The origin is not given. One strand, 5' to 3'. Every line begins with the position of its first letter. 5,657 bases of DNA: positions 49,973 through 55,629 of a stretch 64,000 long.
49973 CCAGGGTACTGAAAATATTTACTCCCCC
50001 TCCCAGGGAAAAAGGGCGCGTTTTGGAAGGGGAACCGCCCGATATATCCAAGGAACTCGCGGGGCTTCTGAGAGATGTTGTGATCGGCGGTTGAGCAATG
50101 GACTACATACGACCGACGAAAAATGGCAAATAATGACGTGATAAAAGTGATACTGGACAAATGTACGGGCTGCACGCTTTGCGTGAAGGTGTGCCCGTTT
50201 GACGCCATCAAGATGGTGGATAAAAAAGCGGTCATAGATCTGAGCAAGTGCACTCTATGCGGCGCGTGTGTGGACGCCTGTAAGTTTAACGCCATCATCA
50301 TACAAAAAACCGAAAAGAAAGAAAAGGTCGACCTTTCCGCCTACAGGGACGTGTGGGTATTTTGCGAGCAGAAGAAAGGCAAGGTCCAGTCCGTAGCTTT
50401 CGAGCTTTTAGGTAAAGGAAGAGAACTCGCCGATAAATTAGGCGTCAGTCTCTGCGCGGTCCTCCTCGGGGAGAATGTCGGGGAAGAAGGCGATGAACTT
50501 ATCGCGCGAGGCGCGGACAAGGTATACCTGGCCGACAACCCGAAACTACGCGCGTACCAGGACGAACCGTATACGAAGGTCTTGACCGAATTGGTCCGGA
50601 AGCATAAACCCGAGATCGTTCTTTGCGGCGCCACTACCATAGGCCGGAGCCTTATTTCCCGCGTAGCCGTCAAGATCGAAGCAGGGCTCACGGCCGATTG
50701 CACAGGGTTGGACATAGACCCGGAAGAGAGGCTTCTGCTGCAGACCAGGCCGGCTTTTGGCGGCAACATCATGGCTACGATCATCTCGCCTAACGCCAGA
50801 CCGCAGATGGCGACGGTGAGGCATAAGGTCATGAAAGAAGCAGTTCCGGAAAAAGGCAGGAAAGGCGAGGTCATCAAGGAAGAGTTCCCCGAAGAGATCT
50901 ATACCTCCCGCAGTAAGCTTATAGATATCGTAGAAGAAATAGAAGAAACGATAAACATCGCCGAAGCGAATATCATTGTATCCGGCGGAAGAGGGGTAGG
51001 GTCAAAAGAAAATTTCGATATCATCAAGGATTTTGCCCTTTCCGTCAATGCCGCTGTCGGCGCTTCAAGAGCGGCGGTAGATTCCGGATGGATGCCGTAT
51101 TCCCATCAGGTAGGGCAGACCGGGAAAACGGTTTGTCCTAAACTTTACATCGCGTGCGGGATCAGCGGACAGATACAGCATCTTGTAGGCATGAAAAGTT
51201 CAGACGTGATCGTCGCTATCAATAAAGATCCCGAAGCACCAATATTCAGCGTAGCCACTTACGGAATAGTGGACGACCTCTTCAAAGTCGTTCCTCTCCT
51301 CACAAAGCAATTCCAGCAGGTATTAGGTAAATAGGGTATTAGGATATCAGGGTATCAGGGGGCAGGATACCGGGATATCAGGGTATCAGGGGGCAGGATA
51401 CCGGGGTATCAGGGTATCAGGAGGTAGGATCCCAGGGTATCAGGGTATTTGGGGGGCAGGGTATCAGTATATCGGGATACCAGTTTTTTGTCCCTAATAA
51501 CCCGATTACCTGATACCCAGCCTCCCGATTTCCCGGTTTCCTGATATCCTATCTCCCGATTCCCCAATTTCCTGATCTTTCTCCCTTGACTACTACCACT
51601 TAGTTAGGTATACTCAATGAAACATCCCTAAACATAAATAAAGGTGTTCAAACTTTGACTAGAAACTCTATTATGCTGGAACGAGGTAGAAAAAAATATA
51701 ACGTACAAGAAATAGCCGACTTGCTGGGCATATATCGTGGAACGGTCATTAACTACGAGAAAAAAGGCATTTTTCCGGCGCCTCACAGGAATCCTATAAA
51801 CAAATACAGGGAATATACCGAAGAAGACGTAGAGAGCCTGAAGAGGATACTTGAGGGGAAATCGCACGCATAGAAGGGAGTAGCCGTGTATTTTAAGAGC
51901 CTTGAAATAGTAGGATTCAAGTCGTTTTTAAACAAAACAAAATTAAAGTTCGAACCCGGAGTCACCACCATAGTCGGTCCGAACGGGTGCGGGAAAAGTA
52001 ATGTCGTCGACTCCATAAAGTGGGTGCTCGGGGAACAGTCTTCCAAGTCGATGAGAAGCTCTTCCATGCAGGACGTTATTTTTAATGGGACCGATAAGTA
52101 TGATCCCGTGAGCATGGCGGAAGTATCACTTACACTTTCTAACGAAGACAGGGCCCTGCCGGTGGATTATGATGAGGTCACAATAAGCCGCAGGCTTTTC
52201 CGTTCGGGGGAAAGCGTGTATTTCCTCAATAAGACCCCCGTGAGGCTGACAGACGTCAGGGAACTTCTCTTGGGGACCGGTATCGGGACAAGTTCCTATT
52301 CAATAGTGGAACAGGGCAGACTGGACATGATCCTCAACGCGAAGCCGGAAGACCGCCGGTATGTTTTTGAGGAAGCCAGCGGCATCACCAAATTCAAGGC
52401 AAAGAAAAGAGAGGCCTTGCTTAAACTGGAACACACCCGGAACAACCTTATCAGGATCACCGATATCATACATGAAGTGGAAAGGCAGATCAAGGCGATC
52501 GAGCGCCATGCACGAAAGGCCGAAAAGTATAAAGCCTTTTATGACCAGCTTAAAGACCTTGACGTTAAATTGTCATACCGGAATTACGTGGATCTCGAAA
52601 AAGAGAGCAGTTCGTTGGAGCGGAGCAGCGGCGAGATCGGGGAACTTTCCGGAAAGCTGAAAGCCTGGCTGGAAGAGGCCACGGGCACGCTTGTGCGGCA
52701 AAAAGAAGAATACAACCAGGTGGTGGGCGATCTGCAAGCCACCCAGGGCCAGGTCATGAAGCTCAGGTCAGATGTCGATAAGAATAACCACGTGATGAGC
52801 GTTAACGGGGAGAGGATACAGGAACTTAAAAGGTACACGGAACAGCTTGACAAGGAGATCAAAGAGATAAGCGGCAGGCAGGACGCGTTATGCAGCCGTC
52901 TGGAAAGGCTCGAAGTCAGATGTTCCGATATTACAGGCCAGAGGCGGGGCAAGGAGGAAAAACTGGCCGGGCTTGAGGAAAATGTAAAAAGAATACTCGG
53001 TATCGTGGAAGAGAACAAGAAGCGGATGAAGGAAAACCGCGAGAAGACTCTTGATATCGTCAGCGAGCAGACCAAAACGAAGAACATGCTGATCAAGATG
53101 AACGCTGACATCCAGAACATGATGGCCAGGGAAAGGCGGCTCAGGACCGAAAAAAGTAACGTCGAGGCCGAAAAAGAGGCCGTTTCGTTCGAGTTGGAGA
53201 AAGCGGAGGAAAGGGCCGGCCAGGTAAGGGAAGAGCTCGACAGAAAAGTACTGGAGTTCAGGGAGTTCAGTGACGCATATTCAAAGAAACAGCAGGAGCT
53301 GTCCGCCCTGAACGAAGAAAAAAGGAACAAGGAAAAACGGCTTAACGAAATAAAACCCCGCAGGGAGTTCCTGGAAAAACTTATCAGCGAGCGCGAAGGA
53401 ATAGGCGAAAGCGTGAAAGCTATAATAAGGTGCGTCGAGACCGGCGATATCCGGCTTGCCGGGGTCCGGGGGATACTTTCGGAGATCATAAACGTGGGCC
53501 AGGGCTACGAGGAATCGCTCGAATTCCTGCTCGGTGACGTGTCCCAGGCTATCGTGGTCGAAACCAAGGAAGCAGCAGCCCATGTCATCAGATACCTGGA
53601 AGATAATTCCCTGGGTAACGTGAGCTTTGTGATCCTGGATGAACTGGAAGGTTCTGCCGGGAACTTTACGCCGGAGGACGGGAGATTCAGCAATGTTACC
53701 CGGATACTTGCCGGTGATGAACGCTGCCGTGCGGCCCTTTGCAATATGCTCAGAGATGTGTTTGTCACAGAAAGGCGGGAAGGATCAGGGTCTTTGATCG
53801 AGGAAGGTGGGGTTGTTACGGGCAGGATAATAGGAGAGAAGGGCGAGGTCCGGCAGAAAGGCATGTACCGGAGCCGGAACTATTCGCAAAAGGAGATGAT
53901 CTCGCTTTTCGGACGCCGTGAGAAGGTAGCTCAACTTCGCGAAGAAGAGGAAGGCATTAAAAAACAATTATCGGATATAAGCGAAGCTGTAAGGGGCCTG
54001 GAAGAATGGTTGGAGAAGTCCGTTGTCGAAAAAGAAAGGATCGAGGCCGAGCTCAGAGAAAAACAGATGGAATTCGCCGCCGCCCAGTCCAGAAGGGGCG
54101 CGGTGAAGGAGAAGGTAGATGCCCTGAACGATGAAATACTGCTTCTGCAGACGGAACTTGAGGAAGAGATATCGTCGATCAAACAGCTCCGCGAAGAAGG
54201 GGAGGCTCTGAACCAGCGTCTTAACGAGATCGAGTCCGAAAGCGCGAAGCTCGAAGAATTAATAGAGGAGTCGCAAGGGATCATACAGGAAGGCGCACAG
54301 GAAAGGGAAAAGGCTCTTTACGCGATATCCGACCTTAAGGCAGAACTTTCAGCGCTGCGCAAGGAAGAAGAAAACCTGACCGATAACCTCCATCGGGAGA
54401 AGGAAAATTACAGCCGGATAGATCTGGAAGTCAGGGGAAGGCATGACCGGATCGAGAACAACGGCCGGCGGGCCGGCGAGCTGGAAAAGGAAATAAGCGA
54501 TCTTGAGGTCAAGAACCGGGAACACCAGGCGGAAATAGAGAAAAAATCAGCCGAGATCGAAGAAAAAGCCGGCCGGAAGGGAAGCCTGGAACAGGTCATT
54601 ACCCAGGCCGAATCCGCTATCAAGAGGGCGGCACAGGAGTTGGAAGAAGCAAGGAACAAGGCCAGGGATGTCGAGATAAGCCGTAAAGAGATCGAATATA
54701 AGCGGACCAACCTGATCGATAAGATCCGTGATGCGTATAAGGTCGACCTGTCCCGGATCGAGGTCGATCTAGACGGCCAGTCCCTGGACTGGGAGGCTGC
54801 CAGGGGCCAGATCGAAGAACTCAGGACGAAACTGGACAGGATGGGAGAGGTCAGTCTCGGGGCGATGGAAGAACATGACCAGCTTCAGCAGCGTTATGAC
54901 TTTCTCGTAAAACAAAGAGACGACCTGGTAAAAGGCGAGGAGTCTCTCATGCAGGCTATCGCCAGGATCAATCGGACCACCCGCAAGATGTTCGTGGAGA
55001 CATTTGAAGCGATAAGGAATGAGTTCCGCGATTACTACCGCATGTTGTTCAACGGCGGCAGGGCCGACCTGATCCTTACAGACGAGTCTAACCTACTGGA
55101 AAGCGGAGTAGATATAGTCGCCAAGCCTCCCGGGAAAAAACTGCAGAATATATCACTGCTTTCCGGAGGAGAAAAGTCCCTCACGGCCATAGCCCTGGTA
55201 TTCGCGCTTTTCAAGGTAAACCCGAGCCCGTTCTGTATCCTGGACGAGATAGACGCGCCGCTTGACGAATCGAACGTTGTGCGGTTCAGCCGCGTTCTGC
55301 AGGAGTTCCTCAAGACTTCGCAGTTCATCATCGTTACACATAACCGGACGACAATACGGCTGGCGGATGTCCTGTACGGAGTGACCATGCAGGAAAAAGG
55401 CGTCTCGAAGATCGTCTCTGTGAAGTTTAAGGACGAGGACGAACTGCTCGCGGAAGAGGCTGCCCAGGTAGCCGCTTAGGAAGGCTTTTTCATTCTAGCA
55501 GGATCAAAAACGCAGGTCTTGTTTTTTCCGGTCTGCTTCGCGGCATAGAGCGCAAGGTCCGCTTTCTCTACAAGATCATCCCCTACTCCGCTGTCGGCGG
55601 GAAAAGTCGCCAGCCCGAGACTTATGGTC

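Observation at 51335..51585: Family of long hairpin-forming intergenic repeat arrays built from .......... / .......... units (two loci)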

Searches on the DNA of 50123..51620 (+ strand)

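Call 74: search_with_rna_model(model_id=R1, sources=[L107, L108, L109, L110, L111, L112, L113, L114, L115, L116, L117, L118, L119, L120, L121, L122, L123, L124, L125, L126, L127, L128, L129, L130, L131, L132, L133, L134, L135, L136, L137, L138, L139, L140, L141, L142, L143, L144, L145, L146, L147, L148, L149, L150, L151, L152, L153, L154, L155, L156, L157, L158, L159, L160, L161, L162, L163, L001], max_evalue=0.001)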
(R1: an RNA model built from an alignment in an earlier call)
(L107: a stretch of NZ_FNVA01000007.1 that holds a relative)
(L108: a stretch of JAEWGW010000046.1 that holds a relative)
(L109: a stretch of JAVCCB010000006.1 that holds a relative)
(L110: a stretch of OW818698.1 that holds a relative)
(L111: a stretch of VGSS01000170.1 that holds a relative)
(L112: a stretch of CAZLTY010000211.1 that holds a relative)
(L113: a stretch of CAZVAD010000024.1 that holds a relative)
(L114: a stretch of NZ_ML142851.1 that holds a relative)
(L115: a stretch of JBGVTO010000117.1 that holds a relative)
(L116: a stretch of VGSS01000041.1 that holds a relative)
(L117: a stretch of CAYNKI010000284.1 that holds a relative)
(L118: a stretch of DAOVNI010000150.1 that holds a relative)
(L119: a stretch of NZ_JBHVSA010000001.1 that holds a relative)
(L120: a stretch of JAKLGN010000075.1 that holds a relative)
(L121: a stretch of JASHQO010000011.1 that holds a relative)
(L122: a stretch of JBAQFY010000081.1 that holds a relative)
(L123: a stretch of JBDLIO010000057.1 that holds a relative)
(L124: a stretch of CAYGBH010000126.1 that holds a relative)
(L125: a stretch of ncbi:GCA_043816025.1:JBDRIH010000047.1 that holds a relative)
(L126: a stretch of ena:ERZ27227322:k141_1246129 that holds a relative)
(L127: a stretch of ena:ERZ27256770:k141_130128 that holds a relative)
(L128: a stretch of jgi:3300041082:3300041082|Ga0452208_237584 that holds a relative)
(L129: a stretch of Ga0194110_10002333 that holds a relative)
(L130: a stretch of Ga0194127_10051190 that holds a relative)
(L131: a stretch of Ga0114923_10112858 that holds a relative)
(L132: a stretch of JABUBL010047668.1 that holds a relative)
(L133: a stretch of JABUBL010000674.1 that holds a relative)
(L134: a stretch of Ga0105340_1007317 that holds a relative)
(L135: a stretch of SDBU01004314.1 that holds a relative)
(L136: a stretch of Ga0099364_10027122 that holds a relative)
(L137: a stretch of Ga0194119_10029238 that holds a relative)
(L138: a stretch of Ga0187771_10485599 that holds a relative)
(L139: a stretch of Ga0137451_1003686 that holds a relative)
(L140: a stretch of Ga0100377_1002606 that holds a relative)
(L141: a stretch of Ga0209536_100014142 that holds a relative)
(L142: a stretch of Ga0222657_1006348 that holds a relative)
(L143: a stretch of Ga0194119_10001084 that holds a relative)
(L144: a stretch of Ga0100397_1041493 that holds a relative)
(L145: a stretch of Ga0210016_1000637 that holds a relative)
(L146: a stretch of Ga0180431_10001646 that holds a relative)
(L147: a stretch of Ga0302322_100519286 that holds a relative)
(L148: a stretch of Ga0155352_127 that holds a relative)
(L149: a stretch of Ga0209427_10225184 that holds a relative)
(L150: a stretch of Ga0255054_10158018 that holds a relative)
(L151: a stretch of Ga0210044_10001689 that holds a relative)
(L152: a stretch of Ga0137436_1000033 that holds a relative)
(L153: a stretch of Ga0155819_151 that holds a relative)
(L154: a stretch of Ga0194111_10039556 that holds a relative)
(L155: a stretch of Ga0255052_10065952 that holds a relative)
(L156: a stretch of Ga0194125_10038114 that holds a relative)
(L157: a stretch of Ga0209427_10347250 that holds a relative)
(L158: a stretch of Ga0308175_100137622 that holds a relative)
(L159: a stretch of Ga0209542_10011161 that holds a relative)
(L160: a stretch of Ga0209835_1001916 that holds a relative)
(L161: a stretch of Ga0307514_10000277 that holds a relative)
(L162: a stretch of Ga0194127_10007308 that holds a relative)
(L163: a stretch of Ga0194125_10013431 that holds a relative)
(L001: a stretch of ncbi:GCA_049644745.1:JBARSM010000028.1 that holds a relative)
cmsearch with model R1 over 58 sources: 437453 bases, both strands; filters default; matches with E-value up to 0.001: 69.
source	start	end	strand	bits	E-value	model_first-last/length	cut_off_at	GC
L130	3111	3265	+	133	6.8e-34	1-155/155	no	0.42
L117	2058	2213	+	126.5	4.5e-32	1-155/155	no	0.38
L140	8027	8167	+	126.5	4.5e-32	1-155/155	no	0.43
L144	1533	1673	+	126.5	4.5e-32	1-155/155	no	0.43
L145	2035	2175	-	126.5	4.5e-32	1-155/155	no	0.43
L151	4441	4581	-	126.5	4.5e-32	1-155/155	no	0.43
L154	2404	2558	+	126.3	5e-32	1-155/155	no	0.44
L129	3571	3725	-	124.3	1.8e-31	1-155/155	no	0.42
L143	1648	1802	-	124.3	1.8e-31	1-155/155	no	0.42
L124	5613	5792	-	122.9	4.5e-31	1-155/155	no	0.48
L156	3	149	+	122.9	4.5e-31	9-155/155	no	0.44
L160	4651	4804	+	122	8.1e-31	1-155/155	no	0.46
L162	3494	3647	-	122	8.1e-31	1-155/155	no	0.46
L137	4636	4789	+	121.8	9e-31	1-155/155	no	0.47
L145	5941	6082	-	119.9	3.1e-30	1-155/155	no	0.41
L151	8347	8488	-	119.9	3.1e-30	1-155/155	no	0.41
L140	4159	4300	+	119.5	4.1e-30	1-155/155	no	0.42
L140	9128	9269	+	119.3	4.4e-30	1-155/155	no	0.4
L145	933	1074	-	119.3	4.4e-30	1-155/155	no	0.4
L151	3339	3480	-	119.3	4.4e-30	1-155/155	no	0.4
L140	8027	8167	-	115.2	6.2e-29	1-155/155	no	0.43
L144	1533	1673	-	115.2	6.2e-29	1-155/155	no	0.43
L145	2035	2175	+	115.2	6.2e-29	1-155/155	no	0.43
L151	4441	4581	+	115.2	6.2e-29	1-155/155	no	0.43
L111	123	276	+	114.9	7.9e-29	1-155/155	no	0.38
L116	821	976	+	111.8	5.4e-28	1-155/155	no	0.43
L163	1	133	-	106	2.2e-26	1-133/155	3'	0.44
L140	9128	9269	-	105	4.2e-26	1-155/155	no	0.4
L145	933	1074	+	105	4.2e-26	1-155/155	no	0.4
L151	3339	3480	+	105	4.2e-26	1-155/155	no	0.4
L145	5941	6082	+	102.8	1.8e-25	1-155/155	no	0.41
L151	8347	8488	+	102.8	1.8e-25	1-155/155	no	0.41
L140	4159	4300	-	101.7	3.5e-25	1-155/155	no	0.42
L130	3111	3265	-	97.6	5.1e-24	1-155/155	no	0.42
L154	2404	2558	-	91.9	1.9e-22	1-155/155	no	0.44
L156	3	149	-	91.5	2.4e-22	1-155/155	no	0.44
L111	123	276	-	89.8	7.3e-22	1-155/155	no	0.38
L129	3571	3725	+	88.5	1.7e-21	1-155/155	no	0.42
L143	1648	1802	+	88.5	1.7e-21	1-155/155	no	0.42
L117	2058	2213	-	87.2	3.9e-21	1-155/155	no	0.38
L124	5613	5792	+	87.2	4e-21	1-155/155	no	0.48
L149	1247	1397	-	87.1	4.1e-21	1-155/155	no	0.46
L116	821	976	-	84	3e-20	1-155/155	no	0.43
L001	1858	1991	+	82.7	7.2e-20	1-155/155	no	0.51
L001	1858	2022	-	82.3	9.1e-20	1-155/155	no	0.48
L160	4651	4804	-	79.7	4.9e-19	1-155/155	no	0.46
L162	3494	3647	+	79.7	4.9e-19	1-155/155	no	0.46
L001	11266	11435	-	79.3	6.1e-19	1-155/155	no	0.52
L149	1247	1397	+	79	7.5e-19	1-155/155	no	0.46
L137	4636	4789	-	78.7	9.3e-19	1-155/155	no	0.47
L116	4120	4266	-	77.5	2e-18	1-155/155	no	0.44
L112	4099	4254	-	75.8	5.9e-18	1-155/155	no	0.52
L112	4099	4254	+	74.9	1e-17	1-155/155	no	0.52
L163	1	133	+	74.6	1.3e-17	23-155/155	5'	0.44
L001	11297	11435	+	65.2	5.1e-15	1-155/155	no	0.5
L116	4115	4266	+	56.2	1.6e-12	1-155/155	no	0.43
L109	3054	3185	-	46.1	1.1e-09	1-155/155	no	0.48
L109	3029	3177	+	44.2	3.6e-09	1-155/155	no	0.51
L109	5178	5279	-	41.3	2.3e-08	1-155/155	no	0.47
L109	5178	5279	+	39.8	5.9e-08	1-155/155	no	0.47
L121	3224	3354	+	33.1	4.3e-06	1-155/155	no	0.58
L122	4104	4223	+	30.2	2.8e-05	1-155/155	no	0.41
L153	9013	9146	+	29.1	5.7e-05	1-155/155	no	0.58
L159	2194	2327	-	29.1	5.7e-05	1-155/155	no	0.58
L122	4104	4223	-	28.7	7.4e-05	1-155/155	no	0.41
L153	9013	9146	-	27.9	0.00012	1-155/155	no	0.58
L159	2194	2327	+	27.9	0.00012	1-155/155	no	0.58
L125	5609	5748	-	26.7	0.00027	1-155/155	no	0.42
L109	6152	6284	+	24.9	0.00087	1-155/155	no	0.5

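Call 80: search_dna_similar(query=window:51300-51620:+, collection=plasmids, mode=distant, max_evalue=0.01, max_rows=10)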
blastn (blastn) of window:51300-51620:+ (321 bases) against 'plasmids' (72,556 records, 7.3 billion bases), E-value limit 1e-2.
No match.

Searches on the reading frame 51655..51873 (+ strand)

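Call 13: search_protein_families(library=pfam, proteins=[window:51655-51873:+])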
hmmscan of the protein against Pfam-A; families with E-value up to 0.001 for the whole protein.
window:51655-51873:+ (72 aa): 3 families
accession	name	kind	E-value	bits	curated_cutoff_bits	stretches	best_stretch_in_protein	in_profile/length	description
PF13411.12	MerR_1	-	2.5e-07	31.1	21.6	1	15-66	1-50/69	MerR HTH family regulatory protein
PF00376.29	MerR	-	2.7e-05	24.3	28.2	1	17-52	2-36/38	MerR family regulatory protein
PF12728.13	HTH_17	-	0.00015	22.3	27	1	15-61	2-45/51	Helix-turn-helix domain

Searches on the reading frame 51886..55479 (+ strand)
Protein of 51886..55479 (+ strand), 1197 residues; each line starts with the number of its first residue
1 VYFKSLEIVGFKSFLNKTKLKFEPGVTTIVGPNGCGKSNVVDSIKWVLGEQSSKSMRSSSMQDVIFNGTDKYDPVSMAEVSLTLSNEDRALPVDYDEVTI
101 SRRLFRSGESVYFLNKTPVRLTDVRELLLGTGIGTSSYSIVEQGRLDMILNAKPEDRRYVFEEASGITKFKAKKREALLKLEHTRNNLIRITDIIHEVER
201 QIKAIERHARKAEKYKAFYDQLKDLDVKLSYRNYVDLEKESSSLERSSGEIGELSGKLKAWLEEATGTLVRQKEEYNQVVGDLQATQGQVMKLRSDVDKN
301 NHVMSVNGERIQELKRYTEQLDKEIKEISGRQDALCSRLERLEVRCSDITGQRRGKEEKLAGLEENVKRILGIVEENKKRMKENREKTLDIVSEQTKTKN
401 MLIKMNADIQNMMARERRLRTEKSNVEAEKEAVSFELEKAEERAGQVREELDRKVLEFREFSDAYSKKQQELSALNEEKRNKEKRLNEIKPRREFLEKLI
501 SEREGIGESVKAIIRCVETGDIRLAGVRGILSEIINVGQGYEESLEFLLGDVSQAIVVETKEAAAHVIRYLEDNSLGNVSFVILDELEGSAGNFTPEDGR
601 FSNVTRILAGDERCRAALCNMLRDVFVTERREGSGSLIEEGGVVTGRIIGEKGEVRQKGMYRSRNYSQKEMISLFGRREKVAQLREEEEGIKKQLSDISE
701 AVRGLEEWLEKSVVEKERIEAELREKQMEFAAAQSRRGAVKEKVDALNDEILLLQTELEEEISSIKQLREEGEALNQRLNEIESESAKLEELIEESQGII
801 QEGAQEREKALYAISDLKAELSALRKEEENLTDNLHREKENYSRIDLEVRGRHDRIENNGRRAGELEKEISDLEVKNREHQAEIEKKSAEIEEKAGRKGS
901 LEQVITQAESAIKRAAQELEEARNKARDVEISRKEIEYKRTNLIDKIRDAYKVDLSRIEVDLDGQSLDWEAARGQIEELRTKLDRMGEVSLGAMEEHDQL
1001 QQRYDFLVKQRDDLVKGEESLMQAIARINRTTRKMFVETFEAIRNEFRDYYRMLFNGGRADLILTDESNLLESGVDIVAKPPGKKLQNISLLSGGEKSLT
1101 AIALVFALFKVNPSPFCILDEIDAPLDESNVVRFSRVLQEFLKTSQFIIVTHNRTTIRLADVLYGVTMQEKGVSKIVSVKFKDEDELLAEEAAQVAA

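Call 13: search_protein_families(library=pfam, proteins=[window:51886-55479:+])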
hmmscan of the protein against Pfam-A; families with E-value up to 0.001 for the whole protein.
window:51886-55479:+ (1197 aa): 6 families
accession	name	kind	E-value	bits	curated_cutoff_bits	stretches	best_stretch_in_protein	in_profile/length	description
PF02463.25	SMC_N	-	1.3e-64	218.1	40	1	3-1175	2-220/220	RecF/RecN/SMC N terminal domain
PF06470.18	SMC_hinge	-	2.2e-16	60.7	22.5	1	525-629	2-107/116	SMC proteins Flexible Hinge Domain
PF13175.12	AAA_15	-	1.3e-11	45.2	32.1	1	1-397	1-273/374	AAA ATPase domain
PF13304.12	AAA_21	-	4.2e-10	40.6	27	1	26-83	1-63/304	AAA domain, putative AbiEii toxin, Type IV TA system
PF13476.12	AAA_23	-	2.1e-06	29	27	1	5-213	1-188/201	AAA domain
PF13555.12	AAA_29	-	0.00016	21.8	27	1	5-52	3-50/61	P-loop containing region of AAA domain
